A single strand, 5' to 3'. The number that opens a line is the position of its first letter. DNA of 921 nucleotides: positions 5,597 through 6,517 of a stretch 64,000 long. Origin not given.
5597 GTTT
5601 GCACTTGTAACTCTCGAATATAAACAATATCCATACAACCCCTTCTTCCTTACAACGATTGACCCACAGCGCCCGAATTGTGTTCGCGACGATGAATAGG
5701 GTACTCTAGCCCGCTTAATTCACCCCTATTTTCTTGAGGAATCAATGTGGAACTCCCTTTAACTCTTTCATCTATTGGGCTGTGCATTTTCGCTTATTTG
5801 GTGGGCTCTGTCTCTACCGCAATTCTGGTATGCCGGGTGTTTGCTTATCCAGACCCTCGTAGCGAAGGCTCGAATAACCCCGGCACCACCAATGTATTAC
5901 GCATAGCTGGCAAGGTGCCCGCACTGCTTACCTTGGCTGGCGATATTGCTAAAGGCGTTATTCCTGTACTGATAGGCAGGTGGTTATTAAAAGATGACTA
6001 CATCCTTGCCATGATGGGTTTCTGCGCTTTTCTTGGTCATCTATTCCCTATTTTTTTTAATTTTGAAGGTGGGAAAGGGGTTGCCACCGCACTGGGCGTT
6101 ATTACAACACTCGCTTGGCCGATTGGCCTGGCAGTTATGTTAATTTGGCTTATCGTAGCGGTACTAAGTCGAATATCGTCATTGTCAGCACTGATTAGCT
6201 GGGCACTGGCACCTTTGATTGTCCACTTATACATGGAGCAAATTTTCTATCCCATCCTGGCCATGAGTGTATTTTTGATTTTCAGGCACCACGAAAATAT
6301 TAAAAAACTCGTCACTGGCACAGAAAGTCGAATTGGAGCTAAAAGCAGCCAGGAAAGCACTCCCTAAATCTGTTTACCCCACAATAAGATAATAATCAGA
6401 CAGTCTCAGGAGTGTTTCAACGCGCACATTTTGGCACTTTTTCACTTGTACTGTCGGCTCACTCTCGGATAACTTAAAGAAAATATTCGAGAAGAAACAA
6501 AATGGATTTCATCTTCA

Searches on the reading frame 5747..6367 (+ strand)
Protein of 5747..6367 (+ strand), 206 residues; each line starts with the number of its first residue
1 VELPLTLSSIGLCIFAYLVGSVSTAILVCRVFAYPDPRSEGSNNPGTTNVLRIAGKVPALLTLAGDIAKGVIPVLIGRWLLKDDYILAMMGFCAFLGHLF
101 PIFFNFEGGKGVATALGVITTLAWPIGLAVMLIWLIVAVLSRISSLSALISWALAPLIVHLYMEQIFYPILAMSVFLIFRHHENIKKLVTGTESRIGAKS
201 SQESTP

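Call 22: search_protein_families(library=pfam, proteins=[window:5747-6367:+], max_evalue=0.0001)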
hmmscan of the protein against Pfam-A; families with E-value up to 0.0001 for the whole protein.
window:5747-6367:+ (206 aa): 1 family
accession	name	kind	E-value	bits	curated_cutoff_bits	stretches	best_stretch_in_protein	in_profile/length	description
PF02660.20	G3P_acyltransf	-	1.3e-52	178.6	24.1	1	15-188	1-164/164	Glycerol-3-phosphate acyltransferase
